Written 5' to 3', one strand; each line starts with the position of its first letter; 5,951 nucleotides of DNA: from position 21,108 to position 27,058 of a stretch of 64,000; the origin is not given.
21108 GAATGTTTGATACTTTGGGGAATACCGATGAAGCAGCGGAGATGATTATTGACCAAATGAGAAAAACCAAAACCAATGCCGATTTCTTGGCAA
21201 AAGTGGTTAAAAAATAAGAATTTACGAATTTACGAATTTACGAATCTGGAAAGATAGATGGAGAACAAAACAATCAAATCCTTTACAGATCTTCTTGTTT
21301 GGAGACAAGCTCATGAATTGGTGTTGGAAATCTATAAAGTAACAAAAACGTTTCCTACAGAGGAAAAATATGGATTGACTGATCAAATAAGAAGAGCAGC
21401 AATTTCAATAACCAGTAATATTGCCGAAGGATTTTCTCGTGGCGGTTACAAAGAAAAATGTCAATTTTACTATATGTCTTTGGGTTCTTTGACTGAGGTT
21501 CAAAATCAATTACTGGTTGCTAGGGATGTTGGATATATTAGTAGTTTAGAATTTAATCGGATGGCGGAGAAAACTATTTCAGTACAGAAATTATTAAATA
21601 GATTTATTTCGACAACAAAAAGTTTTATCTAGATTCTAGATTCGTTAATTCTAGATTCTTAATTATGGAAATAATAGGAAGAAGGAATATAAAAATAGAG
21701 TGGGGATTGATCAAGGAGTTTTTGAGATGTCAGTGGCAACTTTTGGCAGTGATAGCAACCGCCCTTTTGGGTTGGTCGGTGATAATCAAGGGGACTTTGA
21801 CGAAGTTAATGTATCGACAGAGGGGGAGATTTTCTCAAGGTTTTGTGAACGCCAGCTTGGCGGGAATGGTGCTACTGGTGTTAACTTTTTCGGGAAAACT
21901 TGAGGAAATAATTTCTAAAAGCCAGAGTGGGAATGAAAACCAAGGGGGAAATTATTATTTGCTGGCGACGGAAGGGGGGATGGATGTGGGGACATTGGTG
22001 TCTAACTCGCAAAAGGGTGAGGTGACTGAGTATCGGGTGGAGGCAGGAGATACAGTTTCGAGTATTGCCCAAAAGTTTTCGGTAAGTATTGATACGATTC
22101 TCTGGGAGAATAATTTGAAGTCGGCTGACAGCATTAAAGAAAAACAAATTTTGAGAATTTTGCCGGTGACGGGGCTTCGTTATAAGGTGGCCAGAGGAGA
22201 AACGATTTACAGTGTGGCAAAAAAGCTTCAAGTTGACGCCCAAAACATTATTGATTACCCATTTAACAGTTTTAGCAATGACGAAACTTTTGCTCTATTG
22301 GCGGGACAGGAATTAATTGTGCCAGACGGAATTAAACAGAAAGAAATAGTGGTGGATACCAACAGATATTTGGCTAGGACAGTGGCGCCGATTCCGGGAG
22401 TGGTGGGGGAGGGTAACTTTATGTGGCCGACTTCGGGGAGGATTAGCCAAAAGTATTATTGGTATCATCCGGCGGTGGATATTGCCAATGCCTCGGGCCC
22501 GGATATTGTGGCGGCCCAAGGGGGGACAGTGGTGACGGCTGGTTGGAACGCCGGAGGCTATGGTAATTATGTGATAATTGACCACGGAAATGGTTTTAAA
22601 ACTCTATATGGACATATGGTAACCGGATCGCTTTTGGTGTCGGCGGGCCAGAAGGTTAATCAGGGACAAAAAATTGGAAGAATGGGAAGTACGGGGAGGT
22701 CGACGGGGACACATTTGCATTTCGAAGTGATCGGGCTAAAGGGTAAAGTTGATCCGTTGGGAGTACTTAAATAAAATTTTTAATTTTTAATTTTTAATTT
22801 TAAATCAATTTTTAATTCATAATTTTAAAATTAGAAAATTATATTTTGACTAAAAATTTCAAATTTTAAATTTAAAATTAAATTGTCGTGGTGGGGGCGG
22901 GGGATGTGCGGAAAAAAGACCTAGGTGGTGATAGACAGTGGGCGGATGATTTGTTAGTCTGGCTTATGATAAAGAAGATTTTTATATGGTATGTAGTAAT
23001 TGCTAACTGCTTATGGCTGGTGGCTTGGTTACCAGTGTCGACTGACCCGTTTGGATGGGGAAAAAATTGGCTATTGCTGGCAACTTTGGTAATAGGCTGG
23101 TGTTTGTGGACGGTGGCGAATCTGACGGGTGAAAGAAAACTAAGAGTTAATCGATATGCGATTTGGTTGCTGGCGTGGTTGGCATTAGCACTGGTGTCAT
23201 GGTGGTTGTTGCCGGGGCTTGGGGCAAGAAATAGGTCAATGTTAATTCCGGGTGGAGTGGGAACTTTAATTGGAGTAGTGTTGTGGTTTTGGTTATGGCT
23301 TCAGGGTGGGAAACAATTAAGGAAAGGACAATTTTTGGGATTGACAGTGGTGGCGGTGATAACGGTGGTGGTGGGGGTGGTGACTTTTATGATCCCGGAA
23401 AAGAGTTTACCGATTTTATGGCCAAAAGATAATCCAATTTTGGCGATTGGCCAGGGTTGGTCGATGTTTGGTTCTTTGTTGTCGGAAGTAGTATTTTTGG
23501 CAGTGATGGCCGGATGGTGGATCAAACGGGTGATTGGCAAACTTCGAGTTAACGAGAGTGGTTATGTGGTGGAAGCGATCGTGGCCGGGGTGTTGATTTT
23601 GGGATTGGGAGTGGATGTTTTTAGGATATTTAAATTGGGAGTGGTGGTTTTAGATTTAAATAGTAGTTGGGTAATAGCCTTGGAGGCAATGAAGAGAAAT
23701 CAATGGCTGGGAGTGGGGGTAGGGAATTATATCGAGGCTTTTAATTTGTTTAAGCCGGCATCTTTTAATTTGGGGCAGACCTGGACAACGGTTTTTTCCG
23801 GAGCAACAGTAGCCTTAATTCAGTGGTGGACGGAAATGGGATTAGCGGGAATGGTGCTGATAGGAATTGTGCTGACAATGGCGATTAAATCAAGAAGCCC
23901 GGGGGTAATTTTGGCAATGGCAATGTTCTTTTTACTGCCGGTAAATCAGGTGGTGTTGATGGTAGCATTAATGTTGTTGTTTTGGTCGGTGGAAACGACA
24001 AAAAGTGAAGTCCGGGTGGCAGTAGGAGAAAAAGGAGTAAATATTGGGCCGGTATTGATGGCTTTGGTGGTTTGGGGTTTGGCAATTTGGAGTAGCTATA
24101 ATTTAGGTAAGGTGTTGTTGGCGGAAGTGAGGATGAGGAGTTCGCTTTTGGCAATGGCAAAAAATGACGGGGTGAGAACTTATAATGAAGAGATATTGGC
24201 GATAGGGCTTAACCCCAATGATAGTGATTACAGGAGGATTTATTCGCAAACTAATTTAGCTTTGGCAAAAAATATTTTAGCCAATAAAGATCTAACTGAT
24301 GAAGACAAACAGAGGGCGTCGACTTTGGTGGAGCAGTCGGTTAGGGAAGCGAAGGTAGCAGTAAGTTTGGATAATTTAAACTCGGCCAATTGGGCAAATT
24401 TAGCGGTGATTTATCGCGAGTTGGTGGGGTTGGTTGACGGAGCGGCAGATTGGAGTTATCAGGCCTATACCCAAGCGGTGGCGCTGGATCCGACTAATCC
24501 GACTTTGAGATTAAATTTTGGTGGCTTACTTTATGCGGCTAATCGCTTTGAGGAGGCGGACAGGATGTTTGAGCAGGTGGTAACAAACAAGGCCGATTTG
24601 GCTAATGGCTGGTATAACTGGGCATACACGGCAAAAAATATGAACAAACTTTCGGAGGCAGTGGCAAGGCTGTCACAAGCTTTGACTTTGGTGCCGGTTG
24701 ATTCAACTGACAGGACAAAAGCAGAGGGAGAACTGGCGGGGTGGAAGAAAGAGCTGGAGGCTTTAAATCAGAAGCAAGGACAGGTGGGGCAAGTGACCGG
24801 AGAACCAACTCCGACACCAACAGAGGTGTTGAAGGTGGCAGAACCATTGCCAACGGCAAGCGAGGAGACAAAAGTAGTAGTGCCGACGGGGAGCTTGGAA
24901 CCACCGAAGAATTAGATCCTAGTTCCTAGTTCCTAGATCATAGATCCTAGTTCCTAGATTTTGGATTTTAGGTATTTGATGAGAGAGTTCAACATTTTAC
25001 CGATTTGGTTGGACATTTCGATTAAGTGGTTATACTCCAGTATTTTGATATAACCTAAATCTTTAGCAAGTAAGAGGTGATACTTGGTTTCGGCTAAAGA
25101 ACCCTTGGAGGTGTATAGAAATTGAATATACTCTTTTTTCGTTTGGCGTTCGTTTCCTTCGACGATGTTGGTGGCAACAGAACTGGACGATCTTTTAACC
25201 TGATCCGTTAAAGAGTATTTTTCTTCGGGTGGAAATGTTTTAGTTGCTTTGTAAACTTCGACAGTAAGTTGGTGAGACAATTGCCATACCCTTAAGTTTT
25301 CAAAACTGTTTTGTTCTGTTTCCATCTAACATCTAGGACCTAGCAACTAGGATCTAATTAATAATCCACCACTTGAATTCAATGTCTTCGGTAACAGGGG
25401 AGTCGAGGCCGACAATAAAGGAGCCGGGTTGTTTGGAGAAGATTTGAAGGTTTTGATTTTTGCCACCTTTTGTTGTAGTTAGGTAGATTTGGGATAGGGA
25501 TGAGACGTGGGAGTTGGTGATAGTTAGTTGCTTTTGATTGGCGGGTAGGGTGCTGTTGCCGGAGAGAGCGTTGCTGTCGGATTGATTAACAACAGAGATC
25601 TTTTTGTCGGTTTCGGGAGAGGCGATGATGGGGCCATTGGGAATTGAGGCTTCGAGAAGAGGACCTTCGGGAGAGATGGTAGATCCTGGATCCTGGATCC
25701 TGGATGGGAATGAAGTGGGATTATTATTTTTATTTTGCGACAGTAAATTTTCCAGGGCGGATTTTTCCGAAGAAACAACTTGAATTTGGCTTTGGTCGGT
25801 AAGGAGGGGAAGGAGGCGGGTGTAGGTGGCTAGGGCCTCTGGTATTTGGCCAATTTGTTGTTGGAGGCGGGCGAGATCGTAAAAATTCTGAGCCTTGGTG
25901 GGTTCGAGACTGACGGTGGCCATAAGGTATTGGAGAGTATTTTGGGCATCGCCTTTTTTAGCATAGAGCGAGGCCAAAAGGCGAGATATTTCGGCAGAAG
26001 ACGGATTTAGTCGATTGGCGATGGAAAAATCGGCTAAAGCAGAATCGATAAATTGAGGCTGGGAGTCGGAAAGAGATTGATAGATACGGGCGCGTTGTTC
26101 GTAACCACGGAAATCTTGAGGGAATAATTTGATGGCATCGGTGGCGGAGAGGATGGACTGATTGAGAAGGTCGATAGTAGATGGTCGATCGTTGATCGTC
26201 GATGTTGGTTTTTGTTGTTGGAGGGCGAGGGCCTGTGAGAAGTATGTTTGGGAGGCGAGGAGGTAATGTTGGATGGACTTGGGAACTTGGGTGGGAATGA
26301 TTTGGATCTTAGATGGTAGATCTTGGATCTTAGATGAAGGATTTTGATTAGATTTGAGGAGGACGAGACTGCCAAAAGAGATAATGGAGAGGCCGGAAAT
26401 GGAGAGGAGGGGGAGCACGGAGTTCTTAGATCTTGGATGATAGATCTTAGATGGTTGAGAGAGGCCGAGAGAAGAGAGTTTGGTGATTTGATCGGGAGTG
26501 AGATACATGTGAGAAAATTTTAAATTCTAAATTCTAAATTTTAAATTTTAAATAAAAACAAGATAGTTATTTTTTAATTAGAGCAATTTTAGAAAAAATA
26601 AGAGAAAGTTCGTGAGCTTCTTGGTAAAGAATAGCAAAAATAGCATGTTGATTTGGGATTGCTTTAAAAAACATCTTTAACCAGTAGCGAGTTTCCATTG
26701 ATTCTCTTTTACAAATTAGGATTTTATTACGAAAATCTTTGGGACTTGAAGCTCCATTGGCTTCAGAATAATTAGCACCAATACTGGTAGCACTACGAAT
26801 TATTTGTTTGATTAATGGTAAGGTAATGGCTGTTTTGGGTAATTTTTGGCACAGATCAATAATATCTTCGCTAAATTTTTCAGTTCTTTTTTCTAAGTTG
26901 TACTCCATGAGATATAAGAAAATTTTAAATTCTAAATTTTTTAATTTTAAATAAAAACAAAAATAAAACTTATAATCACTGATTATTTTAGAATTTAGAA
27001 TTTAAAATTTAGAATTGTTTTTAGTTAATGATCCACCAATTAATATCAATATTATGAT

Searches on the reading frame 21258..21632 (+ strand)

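Call 45: search_protein_families(library=pfam, proteins=[window:21258-21632:+], max_evalue=0.0001)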
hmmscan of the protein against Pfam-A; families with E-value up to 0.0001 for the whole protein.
window:21258-21632:+ (124 aa): 1 family
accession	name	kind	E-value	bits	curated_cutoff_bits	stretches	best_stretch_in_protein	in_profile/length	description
PF05635.17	23S_rRNA_IVP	-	4.3e-39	133.4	33.8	1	11-114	2-105/106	23S rRNA-intervening sequence protein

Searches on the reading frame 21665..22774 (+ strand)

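Call 45: search_protein_families(library=pfam, proteins=[window:21665-22774:+], max_evalue=0.0001)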
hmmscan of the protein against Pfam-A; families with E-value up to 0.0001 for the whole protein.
window:21665-22774:+ (369 aa): 3 families
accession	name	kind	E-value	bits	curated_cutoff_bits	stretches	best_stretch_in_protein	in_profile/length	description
PF01551.29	Peptidase_M23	-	3.5e-31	107.7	28.7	1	267-364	2-96/96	Peptidase family M23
PF01476.26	LysM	-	3.2e-17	62.6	20.9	2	123-165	1-42/43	LysM domain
PF23473.1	LysM3_LYK4_5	-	1.3e-10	41.6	29.3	1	123-157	5-38/48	LYK4/5 LysM3 domain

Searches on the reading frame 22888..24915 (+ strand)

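Call 45: search_protein_families(library=pfam, proteins=[window:22888-24915:+], max_evalue=0.0001)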
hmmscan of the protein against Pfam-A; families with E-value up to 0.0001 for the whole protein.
window:22888-24915:+ (675 aa): 3 families
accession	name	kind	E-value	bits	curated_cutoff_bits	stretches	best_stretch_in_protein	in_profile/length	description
PF14559.12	TPR_19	-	1e-06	29.4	25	1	524-570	11-57/68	Tetratricopeptide repeat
PF13414.12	TPR_11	-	1.5e-05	25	26.8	0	525-549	15-39/42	TPR repeat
PF07719.23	TPR_2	-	4.3e-05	23.8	27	0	572-603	1-32/34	Tetratricopeptide repeat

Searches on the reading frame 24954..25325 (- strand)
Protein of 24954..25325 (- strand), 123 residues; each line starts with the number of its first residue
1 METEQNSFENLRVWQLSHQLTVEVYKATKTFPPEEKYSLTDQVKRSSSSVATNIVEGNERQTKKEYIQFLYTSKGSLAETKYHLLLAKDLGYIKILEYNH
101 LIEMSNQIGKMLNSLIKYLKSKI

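Call 45: search_protein_families(library=pfam, proteins=[window:24954-25325:-], max_evalue=0.0001)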
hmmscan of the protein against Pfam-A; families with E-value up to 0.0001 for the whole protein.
window:24954-25325:- (123 aa): 2 families
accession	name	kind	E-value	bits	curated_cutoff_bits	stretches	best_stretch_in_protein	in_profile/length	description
PF05635.17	23S_rRNA_IVP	-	8.8e-40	135.7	33.8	1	9-114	1-106/106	23S rRNA-intervening sequence protein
PF22296.2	bAvd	-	4.6e-11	43.6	40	1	18-118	8-106/107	bAvd-like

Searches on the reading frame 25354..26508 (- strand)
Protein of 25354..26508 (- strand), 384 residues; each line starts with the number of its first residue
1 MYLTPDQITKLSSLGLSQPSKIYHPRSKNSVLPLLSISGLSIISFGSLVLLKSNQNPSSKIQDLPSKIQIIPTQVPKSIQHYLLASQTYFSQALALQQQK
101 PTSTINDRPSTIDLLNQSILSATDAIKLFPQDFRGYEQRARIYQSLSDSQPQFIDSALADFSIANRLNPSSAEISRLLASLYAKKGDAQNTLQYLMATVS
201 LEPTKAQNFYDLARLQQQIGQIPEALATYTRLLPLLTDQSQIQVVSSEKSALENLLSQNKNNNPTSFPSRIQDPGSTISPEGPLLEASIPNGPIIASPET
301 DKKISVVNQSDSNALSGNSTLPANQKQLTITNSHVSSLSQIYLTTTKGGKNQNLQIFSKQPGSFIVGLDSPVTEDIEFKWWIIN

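Call 45: search_protein_families(library=pfam, proteins=[window:25354-26508:-], max_evalue=0.0001)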
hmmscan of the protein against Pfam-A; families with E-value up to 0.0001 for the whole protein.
window:25354-26508:- (384 aa): 3 families
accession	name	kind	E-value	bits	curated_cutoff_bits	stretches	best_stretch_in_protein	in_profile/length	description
PF13431.12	TPR_17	-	9e-08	32.3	24.4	0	196-226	3-33/34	Tetratricopeptide repeat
PF13371.12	TPR_9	-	4.6e-06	27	35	0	180-233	3-56/73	Tetratricopeptide repeat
PF14559.12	TPR_19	-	9.8e-05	23.1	25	0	184-243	3-62/68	Tetratricopeptide repeat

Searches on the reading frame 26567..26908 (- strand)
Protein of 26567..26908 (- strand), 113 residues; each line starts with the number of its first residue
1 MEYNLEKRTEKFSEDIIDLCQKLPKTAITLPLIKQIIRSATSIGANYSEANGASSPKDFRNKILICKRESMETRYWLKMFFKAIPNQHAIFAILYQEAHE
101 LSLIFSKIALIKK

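Call 47: search_protein_families(library=pfam, proteins=[window:26567-26908:-], max_evalue=0.0001)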
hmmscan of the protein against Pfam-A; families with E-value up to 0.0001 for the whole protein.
window:26567-26908:- (113 aa): 1 family
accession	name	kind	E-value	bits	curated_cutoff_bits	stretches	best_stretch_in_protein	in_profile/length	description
PF05635.17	23S_rRNA_IVP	-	1.1e-17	64.7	33.8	1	7-103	7-102/106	23S rRNA-intervening sequence protein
